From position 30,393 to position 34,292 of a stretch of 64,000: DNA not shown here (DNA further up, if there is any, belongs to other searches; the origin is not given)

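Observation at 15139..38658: Four-gene operon of giant secreted proteins (879 + 2843 + 127 + 4021 aa) with no recognisable export, anchoring or sorting module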

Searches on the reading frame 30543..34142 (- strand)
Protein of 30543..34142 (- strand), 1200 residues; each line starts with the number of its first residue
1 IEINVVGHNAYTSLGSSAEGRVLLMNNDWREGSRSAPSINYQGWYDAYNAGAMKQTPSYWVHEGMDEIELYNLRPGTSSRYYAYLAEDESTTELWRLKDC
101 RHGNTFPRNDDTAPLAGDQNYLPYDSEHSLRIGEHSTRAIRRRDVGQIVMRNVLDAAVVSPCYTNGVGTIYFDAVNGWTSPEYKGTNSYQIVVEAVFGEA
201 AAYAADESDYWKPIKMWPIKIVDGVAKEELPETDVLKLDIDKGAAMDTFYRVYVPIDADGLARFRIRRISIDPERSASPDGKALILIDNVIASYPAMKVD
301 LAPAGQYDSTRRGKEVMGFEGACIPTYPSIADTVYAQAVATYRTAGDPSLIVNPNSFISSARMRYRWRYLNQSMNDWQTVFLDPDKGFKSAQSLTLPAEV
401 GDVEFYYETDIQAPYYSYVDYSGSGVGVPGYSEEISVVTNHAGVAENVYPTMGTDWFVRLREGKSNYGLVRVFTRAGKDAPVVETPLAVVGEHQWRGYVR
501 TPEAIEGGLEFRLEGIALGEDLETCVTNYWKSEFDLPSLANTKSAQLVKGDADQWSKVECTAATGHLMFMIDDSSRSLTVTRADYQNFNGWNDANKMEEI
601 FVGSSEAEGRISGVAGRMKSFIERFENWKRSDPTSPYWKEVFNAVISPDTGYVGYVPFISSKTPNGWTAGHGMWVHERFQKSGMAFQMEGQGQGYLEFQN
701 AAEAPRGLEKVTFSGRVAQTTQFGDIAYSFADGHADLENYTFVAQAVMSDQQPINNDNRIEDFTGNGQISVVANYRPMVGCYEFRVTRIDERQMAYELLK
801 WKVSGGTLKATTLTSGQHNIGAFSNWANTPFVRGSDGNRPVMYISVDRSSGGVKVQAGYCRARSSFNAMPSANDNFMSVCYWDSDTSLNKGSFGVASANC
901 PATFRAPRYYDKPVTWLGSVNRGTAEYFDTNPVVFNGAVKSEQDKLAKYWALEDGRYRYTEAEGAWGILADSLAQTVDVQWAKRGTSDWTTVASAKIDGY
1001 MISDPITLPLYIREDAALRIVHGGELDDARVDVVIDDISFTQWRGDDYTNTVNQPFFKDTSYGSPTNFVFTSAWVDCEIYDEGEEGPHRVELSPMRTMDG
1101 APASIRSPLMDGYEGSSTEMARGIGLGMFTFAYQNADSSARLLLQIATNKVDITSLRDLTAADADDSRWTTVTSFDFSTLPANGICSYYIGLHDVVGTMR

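Call 74: predict_structure(alignment_id=A4)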
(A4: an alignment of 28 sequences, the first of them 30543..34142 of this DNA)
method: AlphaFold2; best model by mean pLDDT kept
length: 1200 residues; sequences in the alignment: 28
mean_pLDDT: 78.9   pTM: 0.47
mean pLDDT of the five models: 78.9, 78.5, 77.9, 77.3, 73.5
residues with pLDDT >= 90: 264; 70-90: 672; 50-70: 194; < 50: 70
segments of 3 or more residues with pLDDT < 50: 133-138, 444-449, 585-619, 757-761, 868-872, 1114-1119
pLDDT, mean of each block of 10 residues (from residue 1): 61 71 80 63 69 72 80 86 81 90 80 78 78 49 80 92 90 90 71 93 85 94 85 91 87 90 94 82 90 88 83 78 90 91 71 76 85 81 89 88 89 85 84 86 51 74 88 89 87 82 83 89 85 75 71 84 71 79 46 35 28 37 68 85 77 83 89 75 81 87 82 86 87 86 86 52 69 91 86 83 83 83 58 69 90 90 55 72 88 90 89 86 83 84 89 85 83 89 85 87 82 87 83 89 80 62 62 80 73 81 78 50 63 77 85 72 78 85 63 74
secondary structure, 60 per line:
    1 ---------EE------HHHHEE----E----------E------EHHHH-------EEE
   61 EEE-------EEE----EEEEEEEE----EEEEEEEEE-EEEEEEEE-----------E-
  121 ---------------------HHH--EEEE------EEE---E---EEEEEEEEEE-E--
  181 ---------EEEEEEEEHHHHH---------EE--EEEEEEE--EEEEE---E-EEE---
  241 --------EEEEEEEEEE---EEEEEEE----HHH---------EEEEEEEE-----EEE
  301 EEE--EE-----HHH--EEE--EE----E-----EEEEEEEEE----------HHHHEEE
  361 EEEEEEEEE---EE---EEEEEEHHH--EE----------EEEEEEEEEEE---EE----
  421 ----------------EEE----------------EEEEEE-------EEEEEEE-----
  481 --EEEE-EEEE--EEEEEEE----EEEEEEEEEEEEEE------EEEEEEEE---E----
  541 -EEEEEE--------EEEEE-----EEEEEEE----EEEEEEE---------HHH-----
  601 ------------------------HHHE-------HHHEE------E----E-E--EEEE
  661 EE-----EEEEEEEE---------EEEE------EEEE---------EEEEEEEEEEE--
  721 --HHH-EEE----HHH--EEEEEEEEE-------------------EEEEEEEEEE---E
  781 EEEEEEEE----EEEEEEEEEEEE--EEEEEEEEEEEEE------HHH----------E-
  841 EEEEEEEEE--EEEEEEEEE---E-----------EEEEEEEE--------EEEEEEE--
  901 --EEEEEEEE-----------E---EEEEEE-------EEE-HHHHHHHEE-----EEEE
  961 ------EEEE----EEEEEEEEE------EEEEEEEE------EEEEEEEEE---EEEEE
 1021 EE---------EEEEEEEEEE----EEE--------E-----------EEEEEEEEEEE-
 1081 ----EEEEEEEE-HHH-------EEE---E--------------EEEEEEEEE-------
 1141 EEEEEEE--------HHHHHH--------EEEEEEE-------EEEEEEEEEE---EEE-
elements in order (helices of 4 or more, strands of 3 or more residues): H18-21 H47-50 E58-63 E71-73 E78-85 E90-98 E100-107 E147-150 E157-159 E167-176 E190-197 H198-202 E216-222 E225-229 E235-237 E249-258 E262-268 E285-292 E298-303 E318-320 E335-343 H354-357 E358-369 E378-383 E401-411 E437-439 E456-461 E469-475 E483-486 E488-491 E494-500 E505-518 E525-532 E542-547 E556-560 E566-572 E577-583 E657-662 E668-675 E685-688 E695-698 E708-718 E727-729 E739-747 E767-776 E780-788 E793-804 E807-819 E841-849 E852-860 E876-883 E892-898 E903-910 E926-931 E939-941 H943-949 E957-960 E967-970 E975-983 E990-997 E1004-1012 E1016-1022 E1032-1041 E1046-1048 E1069-1079 E1085-1092 E1104-1106 E1125-1133 E1141-1147 H1156-1161 E1170-1176 E1184-1193 E1197-1199

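Call 76: fold_search(model_id=the predicted structure, library=pdb)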
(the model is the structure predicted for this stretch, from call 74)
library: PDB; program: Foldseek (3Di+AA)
matches with E <= 10: 1079; with E <= 0.001: 8
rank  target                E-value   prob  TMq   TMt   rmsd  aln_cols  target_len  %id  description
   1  6a48                  4.7e-07  0.99  0.08  0.14  48.4      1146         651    7  Crystal structure of reelin N-terminal region (released 2019-06-19)
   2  5b4x_A                6.2e-07  0.92  0.08  0.13  39.3      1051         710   11  Crystal structure of the ApoER2 ectodomain in complex with the Reelin R56 fragment (released 2017-04-26)
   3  2e26_A                6.5e-06  0.89  0.09  0.14  42.9      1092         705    8  Crystal structure of two repeat fragment of reelin (released 2007-05-22)
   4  3a7q_A                7.1e-06  0.72  0.08  0.13  40.6      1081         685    9  Structural basis for specific recognition of reelin by its receptors (released 2010-03-23)
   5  9e7m_Ja               5.1e-05  0.10  0.04  0.06  58.5      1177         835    7  In situ cryoEM structure of bacteriophage Ur-lambda tail tip complex (released 2025-11-05)
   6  6vls_D                6.7e-04  0.18  0.04  0.05  37.9       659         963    8  Structure of C-terminal fragment of Vip3A toxin (released 2020-07-22)
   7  6vls_B                7.7e-04  0.13  0.04  0.05  43.5       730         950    8  Structure of C-terminal fragment of Vip3A toxin (released 2020-07-22)
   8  8k35_A                9.3e-04  0.05  0.04  0.05  58.6      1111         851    7  Structure of the bacteriophage lambda tail tip complex (released 2023-11-15)
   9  8wa2_A                1.2e-03  0.18  0.10  0.07  39.6      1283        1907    8  cryo-EM structure of native mastigonemes isolated from Chlamydomonas reinhardtii at 3.0 angstrom resolution (released 2024-04-10)
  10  9m0e_A                2.1e-03  0.07  0.06  0.07  47.0      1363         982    7  Enhancing the synthesis efficiency of galacto-oligosaccharides of a beta-galactosidase from Paenibacillus barengoltzii (released 2025-04-23)
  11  8a1f_B                2.4e-03  0.75  0.09  0.24  20.0       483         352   10  Human PTPRK N-terminal domains MAM-Ig-FN1 (released 2023-03-15)
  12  6tfj_A                2.7e-03  0.14  0.05  0.07  39.1       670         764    9  Vip3Aa protoxin structure (released 2020-08-12)
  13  3h0o                  3.2e-03  1.00  0.12  0.43   8.2       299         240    9  The importance of CH-Pi stacking interactions between carbohydrate and aromatic residues in truncated Fibrobacter succin (released 2010-04-21)
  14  3hr9                  3.4e-03  1.00  0.12  0.44   7.9       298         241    7  The truncated Fibrobacter succinogenes 1,3-1,4-beta-D-glucanase F40I mutant (released 2009-07-07)
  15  9g8h_A                4.7e-03  0.16  0.06  0.11  44.5       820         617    9  Crystal structure of a galactose oxidase in complex with galactose (released 2025-08-06)
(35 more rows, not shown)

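Call 80: search_protein_representatives(protein=window:30543-34142:-)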
Query: 1200 residues. Proteins with E-value up to 0.001 (for the whole library): 304; up to 1e-10: 263; up to 1e-30: 205. The best 150 are listed.
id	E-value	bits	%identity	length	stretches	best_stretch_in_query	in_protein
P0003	0.0e+00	1572.8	60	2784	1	1-1200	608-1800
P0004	1.1e-252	858.2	43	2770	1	1-1199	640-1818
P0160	2.2e-246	837.3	44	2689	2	203-1200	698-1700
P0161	2.3e-242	824.0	43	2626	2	4-1200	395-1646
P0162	2.8e-240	817.1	45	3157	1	11-1200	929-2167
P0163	3.6e-237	806.8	45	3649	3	209-917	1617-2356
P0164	8.6e-232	789.0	43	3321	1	1-1200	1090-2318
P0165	7.5e-231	785.9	43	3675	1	2-1200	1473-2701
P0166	5.5e-222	756.5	41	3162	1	1-1199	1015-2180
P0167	2.4e-195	668.3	41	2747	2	236-1200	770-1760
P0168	1.1e-194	666.1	42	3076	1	1-1200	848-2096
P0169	1.6e-193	662.2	37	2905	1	2-1200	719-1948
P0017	1.5e-192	659.0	40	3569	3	238-791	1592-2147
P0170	8.2e-192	656.6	41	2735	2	236-1200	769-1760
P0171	1.1e-189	649.6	40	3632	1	2-1200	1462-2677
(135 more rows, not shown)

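Call 89: fold_search(model_id=the predicted structure, library=viral)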
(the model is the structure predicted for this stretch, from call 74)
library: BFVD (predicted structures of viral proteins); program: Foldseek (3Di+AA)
matches with E <= 10: 1086; with E <= 0.001: 59
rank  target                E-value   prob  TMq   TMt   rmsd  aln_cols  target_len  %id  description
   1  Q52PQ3                5.3e-08  0.44  0.06  0.05  60.4      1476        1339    8  Possible phage tail protein [Xanthomonas phage Xp15]
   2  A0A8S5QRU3            4.1e-07  0.33  0.06  0.05  52.0      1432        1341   10  Tail protein [Myoviridae sp. ctgXL3]
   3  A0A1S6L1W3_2          1.3e-06  0.51  0.07  0.09  38.6      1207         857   11  (no name in the UniProt tables at hand)
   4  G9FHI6                1.7e-06  0.44  0.08  0.08  38.0      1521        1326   10  (no name in the UniProt tables at hand)
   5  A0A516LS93            2.6e-06  0.66  0.09  0.09  49.2      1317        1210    9  (no name in the UniProt tables at hand)
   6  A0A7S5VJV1            4.5e-06  0.28  0.07  0.06  46.9      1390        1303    9  (no name in the UniProt tables at hand)
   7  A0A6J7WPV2            5.2e-06  0.54  0.08  0.07  50.1      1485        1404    8  Uncharacterized protein [uncultured Caudovirales phage]
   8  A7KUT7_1              5.4e-06  0.47  0.07  0.08  54.2      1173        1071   10  (no name in the UniProt tables at hand)
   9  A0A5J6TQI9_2          6.3e-06  0.66  0.08  0.11  38.1      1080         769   10  (no name in the UniProt tables at hand)
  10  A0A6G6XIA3            6.6e-06  0.51  0.07  0.07  35.0      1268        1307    9  (no name in the UniProt tables at hand)
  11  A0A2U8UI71            9.6e-06  0.15  0.05  0.05  63.8      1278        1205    9  (no name in the UniProt tables at hand)
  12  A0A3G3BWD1            1.3e-05  0.35  0.07  0.08  39.4      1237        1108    9  (no name in the UniProt tables at hand)
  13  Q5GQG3                2.0e-05  0.82  0.08  0.09  39.5       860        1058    9  Hypothetical-Protein / belonging to T4-LIKE GC: 864 [Synechococcus phage S-PM2]
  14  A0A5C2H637            2.0e-05  0.30  0.07  0.07  37.2      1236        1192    9  BIG2 domain-containing protein [Enterococcus phage PEf771]
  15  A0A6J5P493            2.8e-05  0.44  0.06  0.10  41.3       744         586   10  Uncharacterized protein (Fragment) [uncultured Caudovirales phage]
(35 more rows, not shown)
